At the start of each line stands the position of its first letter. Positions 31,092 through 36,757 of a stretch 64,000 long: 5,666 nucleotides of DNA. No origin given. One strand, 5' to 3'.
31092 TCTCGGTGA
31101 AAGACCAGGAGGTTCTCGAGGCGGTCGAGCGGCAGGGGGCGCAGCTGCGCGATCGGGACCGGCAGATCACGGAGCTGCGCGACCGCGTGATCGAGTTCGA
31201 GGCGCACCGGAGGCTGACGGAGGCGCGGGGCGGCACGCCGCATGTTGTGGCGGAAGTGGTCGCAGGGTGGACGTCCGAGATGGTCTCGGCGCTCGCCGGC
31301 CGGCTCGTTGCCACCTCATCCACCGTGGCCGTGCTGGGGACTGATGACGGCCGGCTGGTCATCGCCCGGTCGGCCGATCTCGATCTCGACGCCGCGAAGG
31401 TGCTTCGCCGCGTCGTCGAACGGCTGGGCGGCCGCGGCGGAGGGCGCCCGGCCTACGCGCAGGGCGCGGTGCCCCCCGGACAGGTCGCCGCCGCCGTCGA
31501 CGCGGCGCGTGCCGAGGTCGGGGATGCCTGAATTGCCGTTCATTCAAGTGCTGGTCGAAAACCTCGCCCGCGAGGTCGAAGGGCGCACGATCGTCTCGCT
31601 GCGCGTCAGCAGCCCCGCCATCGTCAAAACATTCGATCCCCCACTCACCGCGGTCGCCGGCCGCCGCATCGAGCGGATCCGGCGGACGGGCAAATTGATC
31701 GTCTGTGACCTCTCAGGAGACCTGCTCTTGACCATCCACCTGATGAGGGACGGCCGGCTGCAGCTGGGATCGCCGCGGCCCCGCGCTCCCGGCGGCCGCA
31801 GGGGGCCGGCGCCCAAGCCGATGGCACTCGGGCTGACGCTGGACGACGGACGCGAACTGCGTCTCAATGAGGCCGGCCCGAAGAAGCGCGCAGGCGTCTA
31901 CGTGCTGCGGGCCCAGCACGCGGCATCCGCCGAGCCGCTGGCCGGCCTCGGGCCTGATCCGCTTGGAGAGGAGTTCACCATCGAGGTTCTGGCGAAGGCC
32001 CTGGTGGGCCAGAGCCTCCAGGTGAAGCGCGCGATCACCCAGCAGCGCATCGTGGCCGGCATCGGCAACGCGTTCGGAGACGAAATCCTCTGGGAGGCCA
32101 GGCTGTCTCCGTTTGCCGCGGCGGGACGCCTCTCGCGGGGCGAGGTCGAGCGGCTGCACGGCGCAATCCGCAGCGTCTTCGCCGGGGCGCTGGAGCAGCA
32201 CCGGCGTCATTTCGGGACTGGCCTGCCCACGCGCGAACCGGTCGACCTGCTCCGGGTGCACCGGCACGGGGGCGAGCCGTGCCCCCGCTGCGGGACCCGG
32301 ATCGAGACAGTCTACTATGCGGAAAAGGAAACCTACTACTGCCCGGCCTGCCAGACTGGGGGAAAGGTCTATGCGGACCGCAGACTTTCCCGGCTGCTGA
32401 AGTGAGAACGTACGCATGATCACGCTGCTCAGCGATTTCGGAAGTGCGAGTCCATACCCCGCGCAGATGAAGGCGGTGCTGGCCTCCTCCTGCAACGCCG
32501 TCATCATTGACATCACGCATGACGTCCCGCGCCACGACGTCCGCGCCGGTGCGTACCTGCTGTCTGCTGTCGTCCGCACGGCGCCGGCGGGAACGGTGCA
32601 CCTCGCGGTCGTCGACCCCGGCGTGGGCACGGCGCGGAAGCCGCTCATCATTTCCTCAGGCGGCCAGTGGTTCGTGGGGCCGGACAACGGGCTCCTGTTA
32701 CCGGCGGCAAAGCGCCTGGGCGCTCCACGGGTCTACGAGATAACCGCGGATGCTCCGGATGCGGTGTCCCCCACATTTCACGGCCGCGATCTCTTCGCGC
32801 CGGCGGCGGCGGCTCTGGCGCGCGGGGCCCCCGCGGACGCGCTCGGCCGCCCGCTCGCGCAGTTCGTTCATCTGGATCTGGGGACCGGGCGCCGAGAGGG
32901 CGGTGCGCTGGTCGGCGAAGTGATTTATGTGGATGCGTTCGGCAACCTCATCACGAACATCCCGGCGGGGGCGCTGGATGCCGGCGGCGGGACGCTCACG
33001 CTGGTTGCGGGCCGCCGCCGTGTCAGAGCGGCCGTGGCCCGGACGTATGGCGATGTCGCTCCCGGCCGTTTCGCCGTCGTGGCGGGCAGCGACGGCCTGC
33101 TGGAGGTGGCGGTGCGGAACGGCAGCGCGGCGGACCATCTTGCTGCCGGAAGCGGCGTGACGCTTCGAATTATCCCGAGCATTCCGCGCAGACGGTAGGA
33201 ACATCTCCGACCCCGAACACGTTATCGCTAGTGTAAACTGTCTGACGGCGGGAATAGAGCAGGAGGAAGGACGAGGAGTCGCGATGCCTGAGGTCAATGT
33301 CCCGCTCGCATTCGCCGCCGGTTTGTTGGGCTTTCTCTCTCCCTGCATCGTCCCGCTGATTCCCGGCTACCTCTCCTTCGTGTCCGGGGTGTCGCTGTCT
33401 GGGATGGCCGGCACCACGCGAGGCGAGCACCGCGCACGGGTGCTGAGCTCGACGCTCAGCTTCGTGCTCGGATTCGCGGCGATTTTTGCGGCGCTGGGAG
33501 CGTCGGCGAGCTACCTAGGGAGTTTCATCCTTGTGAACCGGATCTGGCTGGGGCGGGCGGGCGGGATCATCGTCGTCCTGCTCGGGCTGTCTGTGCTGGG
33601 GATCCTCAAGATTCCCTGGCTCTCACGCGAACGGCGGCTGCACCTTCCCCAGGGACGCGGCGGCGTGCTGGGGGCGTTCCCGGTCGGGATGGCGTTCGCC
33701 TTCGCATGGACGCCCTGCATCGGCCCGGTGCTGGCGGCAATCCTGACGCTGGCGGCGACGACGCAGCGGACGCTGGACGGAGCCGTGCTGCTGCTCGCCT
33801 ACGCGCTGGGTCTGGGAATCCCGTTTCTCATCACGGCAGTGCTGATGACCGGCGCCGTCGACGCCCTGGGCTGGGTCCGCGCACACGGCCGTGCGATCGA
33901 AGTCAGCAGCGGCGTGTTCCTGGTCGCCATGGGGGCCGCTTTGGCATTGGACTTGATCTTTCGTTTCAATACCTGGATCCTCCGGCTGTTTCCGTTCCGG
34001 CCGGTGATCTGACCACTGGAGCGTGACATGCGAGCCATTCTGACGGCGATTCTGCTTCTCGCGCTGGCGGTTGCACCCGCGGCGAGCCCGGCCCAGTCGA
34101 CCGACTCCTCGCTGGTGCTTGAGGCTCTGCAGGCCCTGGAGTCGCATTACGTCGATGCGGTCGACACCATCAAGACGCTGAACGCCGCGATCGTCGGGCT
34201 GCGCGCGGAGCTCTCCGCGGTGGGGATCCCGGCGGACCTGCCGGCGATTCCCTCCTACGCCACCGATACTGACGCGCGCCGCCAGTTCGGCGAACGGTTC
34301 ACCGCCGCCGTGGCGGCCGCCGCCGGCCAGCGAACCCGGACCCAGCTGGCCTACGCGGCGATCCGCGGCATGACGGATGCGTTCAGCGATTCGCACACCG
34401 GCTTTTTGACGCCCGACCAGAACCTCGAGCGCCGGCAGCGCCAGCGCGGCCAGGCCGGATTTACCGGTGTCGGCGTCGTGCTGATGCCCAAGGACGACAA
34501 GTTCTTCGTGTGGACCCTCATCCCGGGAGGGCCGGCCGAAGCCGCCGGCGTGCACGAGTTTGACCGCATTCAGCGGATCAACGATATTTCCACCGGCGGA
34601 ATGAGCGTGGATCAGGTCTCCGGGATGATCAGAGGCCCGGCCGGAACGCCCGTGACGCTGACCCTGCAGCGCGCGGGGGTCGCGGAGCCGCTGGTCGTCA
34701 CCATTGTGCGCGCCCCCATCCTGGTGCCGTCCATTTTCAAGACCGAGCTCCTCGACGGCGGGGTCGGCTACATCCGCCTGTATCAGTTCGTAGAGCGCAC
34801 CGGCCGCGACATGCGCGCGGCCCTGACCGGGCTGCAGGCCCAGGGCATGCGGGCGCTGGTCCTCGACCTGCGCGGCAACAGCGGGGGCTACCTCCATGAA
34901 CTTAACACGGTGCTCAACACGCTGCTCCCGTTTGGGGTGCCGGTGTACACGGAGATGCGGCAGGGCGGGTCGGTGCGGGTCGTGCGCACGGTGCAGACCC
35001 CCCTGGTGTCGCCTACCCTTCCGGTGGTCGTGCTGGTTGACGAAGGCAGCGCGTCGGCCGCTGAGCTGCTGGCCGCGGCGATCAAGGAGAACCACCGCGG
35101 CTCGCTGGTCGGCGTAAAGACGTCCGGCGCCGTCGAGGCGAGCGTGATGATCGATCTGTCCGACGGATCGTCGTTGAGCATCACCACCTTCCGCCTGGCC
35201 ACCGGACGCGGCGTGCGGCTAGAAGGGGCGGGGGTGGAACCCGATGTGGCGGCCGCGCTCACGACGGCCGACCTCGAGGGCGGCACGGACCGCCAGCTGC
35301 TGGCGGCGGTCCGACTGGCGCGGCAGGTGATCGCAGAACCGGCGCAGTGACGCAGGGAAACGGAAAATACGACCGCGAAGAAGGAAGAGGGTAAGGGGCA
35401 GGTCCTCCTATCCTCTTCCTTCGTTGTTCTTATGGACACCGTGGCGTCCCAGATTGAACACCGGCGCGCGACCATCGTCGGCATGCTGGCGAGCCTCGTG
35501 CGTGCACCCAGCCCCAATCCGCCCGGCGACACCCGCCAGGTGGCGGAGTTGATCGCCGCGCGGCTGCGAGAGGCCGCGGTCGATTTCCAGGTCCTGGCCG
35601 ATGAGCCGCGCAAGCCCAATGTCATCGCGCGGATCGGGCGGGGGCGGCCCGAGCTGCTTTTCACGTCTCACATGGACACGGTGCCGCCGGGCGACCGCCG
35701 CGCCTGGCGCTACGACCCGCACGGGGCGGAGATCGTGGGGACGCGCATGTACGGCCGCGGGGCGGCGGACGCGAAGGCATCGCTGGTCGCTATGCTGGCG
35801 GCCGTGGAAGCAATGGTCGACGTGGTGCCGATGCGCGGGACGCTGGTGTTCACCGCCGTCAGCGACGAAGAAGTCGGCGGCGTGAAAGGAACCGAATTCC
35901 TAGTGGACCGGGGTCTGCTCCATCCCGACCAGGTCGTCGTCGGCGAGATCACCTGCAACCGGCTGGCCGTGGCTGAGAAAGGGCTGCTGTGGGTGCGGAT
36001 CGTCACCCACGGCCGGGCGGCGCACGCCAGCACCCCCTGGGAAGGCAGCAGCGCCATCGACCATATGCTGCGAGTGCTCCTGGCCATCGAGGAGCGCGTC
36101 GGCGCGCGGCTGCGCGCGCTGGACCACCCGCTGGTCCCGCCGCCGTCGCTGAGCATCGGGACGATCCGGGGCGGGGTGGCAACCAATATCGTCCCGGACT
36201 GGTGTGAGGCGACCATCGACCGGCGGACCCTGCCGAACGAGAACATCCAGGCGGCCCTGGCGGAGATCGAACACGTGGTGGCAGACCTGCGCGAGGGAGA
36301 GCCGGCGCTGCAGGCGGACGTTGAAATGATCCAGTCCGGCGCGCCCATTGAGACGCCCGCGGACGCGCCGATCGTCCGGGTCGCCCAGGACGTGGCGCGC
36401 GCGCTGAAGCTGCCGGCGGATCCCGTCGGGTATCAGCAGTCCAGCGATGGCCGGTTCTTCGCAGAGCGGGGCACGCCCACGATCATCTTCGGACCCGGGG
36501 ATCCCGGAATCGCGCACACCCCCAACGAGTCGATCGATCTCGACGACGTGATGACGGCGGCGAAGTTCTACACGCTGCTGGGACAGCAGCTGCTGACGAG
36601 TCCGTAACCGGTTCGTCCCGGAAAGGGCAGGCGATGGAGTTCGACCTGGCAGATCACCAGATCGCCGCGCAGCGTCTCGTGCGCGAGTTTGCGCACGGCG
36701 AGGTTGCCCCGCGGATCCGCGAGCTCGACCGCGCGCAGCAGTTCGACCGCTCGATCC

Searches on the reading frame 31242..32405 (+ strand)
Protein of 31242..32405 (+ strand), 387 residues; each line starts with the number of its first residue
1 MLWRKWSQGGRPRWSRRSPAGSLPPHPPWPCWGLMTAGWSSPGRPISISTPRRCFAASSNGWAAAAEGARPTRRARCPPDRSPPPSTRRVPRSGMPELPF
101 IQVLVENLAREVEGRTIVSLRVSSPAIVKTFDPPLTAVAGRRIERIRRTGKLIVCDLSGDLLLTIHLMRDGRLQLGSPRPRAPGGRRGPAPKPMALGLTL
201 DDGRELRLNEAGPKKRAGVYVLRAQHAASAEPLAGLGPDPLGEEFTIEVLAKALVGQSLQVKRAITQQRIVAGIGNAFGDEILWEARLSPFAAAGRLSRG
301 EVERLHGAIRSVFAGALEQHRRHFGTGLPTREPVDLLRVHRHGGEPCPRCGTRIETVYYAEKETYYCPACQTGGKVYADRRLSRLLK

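Call 47: search_protein_families(library=ncbifam, proteins=[window:31242-32405:+], max_evalue=1e-20)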
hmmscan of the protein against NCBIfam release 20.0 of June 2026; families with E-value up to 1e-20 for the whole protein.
window:31242-32405:+ (387 aa): 5 families
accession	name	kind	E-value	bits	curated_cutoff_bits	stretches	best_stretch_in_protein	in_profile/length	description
NF002211.1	PRK01103.1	equivalog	7.6e-48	163.4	212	1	95-371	1-273/274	bifunctional DNA-formamidopyrimidine glycosylase/DNA-(apurinic or apyrimidinic site) lyase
TIGR00577.1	fpg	equivalog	3.9e-43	147.7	203.3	1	95-371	1-276/276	DNA-formamidopyrimidine glycosylase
NF011386.0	PRK14811.1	equivalog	7.8e-36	123.7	414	1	95-373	1-264/269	DNA-formamidopyrimidine glycosylase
NF011385.0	PRK14810.1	equivalog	7.7e-35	120.7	423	1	95-371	1-271/272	DNA-formamidopyrimidine glycosylase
NF010551.0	PRK13945.1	equivalog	6.3e-26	91.4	348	1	95-372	1-282/282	DNA-formamidopyrimidine glycosylase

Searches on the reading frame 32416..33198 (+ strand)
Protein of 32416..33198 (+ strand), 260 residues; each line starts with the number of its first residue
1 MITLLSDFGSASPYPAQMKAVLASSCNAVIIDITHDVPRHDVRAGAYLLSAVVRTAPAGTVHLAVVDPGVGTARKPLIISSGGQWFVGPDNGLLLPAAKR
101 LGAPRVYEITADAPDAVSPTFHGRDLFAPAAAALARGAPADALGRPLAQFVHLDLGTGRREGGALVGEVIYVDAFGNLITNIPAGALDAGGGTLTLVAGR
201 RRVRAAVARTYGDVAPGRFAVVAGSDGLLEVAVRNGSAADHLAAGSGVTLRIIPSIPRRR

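Call 47: search_protein_families(library=ncbifam, proteins=[window:32416-33198:+], max_evalue=1e-20)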
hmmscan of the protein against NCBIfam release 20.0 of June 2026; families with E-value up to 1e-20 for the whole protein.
window:32416-33198:+ (260 aa): 2 families
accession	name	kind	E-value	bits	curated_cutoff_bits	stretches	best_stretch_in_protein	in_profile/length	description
NF058624.1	RSAMHdlseTHET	equivalog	1.1e-53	182.4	350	1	2-250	3-247/250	(R)-S-adenosyl-L-methionine hydrolase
NF053629.1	RSAMPyrc0463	equivalog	4.3e-52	177.2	470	1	1-251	1-252/256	(R)-S-adenosyl-L-methionine hydrolase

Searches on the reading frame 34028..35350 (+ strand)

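Call 47: search_protein_families(library=ncbifam, proteins=[window:34028-35350:+], max_evalue=1e-20)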
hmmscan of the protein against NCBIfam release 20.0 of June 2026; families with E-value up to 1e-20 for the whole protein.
window:34028-35350:+ (440 aa): 9 families
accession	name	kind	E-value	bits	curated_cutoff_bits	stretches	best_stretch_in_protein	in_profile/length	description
TIGR03900.1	prc_long_Delta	hypoth_equivalog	1.3e-65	222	660.95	1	101-410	98-405/973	MXAN_5808 family serine peptidase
TIGR00225.1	prc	subfamily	5.1e-64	216.4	218.6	1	104-417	11-322/335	C-terminal processing peptidase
NF045589.1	Cterm_S41_CtpB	exception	2e-58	198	633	1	104-415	77-386/416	carboxyl-terminal processing protease CtpB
NF045590.1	Cterm_S41_CtpC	exception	8.1e-56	189.6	665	1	104-417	76-386/418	carboxyl-terminal processing protease CtpC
NF045588.1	Cterm_S41_CtpA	exception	1.1e-55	189.2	625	1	105-429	72-399/401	carboxyl-terminal processing protease CtpA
NF052377.1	lmo1851_S41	exception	1.1e-55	189.2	725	1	104-411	67-369/468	lmo1851 family serine protease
NF045591.1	Cterm_S41_CtpZ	exception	4e-42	144.4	525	1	104-428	71-394/403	carboxyl-terminal processing protease CtpZ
NF051464.1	tail_spec_CT441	exception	1.8e-35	122.8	700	1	101-363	205-475/645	tail-specific protease Tsp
NF008388.1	PRK11186.1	exception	1.4e-24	86.5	825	1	117-367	216-476/663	carboxy terminal-processing peptidase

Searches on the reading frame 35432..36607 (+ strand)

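Call 47: search_protein_families(library=ncbifam, proteins=[window:35432-36607:+], max_evalue=1e-20)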
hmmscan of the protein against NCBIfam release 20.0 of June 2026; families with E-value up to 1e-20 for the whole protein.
window:35432-36607:+ (391 aa): 31 families (the best 25 are shown)
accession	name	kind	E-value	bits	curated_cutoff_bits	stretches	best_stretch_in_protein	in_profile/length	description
TIGR01910.1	DapE-ArgE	subfamily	4.5e-78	263.1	217.6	1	18-376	3-370/373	ArgE/DapE family deacylase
NF006399.0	PRK08651.1-2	equivalog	4.4e-70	236.7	381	1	15-222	6-216/405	succinyl-diaminopimelate desuccinylase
NF009558.0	PRK13013.1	equivalog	2.4e-62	211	428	1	3-389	6-425/429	acetylornithine deacetylase/succinyl-diaminopimelate desuccinylase family protein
NF006400.0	PRK08651.1-3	equivalog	8.4e-60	202.7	374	1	43-388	41-407/410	succinyl-diaminopimelate desuccinylase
TIGR01892.1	AcOrn-deacetyl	equivalog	1.2e-58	198.9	297.7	1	36-379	19-360/365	acetylornithine deacetylase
NF009555.0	PRK13004.1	equivalog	1.4e-53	182.2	321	1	3-388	5-396/399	YgeY family selenium metabolism-linked hydrolase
NF006365.0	PRK08588.1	subfamily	1.7e-53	182.4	289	1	16-388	10-381/383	succinyl-diaminopimelate desuccinylase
NF010589.0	PRK13983.1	equivalog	2.8e-53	181.3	333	1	2-383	3-405/409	M20 family metallo-hydrolase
NF005710.0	PRK07522.1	subfamily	2e-52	178.6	412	1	35-387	29-388/391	acetylornithine deacetylase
NF005373.0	PRK06915.1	equivalog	1.2e-47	162.8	428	1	61-381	80-411/422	peptidase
NF003474.0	PRK05111.1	equivalog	4.7e-47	160.7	460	1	35-378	33-371/383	acetylornithine deacetylase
TIGR03526.1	selenium_YgeY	hypoth_equivalog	6e-45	153.8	321.5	1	2-305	2-294/395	YgeY family selenium metabolism-linked hydrolase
NF009557.0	PRK13009.1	equivalog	1.2e-42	146.5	284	1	15-387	5-374/377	succinyl-diaminopimelate desuccinylase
NF006402.0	PRK08651.1-5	equivalog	7.9e-39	133.7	369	1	36-381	23-361/369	succinyl-diaminopimelate desuccinylase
TIGR01900.1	dapE-gram_pos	equivalog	1.9e-38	132.3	304.2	1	16-379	6-345/351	succinyl-diaminopimelate desuccinylase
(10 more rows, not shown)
